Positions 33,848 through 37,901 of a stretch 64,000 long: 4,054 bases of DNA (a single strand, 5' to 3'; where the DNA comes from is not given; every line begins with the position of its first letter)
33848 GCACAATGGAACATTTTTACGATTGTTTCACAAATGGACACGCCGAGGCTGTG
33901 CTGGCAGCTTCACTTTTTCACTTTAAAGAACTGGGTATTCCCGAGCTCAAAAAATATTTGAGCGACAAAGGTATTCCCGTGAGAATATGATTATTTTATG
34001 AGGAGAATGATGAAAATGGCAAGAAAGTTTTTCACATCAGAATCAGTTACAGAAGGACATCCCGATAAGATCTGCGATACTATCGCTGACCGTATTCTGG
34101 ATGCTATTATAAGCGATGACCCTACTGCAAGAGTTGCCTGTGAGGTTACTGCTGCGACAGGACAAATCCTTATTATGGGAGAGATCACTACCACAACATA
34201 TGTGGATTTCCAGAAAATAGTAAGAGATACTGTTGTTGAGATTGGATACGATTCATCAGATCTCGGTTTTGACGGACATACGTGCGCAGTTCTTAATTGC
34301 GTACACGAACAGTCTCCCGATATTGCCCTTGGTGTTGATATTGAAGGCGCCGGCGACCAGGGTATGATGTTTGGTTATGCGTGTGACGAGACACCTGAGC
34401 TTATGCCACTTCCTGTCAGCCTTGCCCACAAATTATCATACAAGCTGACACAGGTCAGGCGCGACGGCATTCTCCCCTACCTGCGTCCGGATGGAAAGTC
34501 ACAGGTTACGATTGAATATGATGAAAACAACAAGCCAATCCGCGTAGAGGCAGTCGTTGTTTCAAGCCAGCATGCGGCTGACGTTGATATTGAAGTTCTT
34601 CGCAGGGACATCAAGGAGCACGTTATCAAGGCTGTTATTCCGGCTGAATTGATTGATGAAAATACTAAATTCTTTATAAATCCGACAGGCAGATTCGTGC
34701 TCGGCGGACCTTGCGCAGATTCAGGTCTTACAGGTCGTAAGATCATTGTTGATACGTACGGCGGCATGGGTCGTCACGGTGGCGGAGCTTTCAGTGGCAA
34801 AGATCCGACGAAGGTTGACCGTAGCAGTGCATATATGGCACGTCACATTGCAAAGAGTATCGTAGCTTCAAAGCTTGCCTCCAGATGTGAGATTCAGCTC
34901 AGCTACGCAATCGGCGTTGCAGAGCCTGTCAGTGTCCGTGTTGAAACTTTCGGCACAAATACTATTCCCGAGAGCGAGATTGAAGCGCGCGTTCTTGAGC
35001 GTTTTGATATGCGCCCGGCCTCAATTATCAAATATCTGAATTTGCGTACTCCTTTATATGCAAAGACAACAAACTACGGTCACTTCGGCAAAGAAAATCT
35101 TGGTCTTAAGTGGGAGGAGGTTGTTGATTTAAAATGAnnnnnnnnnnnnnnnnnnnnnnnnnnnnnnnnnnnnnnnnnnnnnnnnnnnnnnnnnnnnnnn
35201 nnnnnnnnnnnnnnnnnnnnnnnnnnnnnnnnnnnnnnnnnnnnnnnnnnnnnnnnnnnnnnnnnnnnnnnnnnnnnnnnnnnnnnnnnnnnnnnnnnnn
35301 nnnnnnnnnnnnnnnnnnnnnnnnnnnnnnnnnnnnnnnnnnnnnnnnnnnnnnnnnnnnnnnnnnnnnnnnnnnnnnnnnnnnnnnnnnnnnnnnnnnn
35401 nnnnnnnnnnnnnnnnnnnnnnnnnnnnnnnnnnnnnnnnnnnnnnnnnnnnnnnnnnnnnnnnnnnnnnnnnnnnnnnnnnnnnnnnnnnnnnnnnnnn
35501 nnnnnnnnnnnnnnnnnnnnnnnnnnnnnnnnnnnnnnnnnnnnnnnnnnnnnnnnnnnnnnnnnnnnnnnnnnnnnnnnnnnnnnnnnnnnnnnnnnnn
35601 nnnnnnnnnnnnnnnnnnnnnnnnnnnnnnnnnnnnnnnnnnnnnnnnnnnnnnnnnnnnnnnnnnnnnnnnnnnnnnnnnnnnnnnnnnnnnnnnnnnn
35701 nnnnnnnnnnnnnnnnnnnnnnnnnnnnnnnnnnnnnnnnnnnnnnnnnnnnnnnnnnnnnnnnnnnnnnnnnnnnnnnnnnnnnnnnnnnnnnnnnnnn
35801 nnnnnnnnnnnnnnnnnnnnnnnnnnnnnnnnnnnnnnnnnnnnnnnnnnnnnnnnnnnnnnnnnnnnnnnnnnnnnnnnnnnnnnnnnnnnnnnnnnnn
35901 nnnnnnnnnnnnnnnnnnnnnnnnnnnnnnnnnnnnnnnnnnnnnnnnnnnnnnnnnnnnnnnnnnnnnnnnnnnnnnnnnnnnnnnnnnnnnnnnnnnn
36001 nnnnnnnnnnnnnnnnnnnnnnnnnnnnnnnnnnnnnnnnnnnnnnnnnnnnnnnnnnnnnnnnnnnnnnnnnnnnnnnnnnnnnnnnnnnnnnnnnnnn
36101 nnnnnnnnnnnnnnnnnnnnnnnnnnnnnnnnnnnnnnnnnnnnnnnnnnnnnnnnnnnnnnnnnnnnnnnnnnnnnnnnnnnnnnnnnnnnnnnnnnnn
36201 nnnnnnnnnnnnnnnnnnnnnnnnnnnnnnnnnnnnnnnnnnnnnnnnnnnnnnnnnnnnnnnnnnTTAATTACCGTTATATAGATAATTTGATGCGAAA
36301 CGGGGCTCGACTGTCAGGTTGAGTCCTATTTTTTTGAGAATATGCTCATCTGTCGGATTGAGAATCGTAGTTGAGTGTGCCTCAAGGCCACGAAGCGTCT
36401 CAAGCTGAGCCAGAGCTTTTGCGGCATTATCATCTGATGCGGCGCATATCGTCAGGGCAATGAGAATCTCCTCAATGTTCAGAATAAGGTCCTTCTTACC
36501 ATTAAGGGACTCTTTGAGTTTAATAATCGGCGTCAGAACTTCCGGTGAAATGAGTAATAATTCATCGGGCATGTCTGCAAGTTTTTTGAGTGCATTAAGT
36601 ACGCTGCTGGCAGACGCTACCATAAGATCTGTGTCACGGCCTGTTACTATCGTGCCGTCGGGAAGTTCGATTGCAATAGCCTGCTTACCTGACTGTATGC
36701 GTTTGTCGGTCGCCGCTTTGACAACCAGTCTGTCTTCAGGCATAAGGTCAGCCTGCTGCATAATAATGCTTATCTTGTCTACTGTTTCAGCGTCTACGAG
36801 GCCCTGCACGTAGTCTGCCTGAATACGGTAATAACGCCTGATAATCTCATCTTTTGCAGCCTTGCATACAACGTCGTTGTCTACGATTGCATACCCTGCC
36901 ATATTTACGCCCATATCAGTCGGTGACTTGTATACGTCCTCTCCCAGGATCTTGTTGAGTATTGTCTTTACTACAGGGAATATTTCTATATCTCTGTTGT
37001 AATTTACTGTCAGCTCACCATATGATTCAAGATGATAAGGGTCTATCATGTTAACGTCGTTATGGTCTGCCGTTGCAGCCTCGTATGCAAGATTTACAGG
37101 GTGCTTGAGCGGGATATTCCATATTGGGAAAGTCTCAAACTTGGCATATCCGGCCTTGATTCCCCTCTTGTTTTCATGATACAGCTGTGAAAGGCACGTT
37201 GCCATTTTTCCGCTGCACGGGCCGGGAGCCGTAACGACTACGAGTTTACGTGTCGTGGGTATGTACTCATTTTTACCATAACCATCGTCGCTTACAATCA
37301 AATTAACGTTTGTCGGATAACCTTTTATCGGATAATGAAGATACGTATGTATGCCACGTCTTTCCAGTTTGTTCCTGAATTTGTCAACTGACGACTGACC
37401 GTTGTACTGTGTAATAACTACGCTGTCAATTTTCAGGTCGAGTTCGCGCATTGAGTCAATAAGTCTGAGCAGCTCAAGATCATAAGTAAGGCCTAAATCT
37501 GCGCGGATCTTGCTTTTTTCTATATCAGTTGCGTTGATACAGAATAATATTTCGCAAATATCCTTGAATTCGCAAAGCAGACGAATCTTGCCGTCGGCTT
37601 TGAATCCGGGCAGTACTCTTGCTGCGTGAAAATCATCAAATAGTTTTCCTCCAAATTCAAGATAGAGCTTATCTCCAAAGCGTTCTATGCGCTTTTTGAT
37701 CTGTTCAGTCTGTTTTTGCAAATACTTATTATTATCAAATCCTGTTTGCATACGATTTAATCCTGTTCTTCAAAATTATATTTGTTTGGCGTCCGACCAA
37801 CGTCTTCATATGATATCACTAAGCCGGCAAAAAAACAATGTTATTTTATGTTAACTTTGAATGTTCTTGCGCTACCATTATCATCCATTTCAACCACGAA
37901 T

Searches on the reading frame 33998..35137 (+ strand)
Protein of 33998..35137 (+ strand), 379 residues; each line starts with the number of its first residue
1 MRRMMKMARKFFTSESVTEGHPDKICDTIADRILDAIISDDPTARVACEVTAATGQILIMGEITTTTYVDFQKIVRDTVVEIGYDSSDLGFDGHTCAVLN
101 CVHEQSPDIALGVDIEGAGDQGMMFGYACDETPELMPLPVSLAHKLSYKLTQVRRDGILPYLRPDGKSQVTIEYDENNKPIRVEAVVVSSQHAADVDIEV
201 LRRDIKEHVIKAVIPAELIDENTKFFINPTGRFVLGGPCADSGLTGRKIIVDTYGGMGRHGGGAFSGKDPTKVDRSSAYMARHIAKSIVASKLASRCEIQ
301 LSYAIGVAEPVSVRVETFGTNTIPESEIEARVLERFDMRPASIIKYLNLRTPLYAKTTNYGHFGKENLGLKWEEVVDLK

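Call 76: search_protein_families(library=pfam, proteins=[window:33998-35137:+], max_evalue=0.0001)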
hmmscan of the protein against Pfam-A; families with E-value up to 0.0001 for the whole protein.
window:33998-35137:+ (379 aa): 3 families
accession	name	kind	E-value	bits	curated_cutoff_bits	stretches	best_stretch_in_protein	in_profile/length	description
PF02773.21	S-AdoMet_synt_C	-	2.6e-65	219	25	1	235-373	1-137/138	S-adenosylmethionine synthetase, C-terminal domain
PF02772.21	S-AdoMet_synt_M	-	6.4e-52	175.2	29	1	116-233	2-120/120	S-adenosylmethionine synthetase, central domain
PF00438.25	S-AdoMet_synt_N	-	5.1e-42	142.9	33.1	1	10-107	2-99/99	S-adenosylmethionine synthetase, N-terminal domain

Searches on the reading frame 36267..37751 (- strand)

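Call 76: search_protein_families(library=pfam, proteins=[window:36267-37751:-], max_evalue=0.0001)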
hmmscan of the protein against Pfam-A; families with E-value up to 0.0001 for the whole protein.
window:36267-37751:- (494 aa): 2 families
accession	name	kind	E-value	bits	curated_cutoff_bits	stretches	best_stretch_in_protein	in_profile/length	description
PF08903.17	DUF1846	-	8.1e-173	574.3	27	1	4-334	2-332/333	Domain of unknown function DUF1846, N-terminal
PF20921.3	DUF1846_C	-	1.7e-52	177.6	27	1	339-491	1-153/153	Domain of unknown function DUF1846, C-terminal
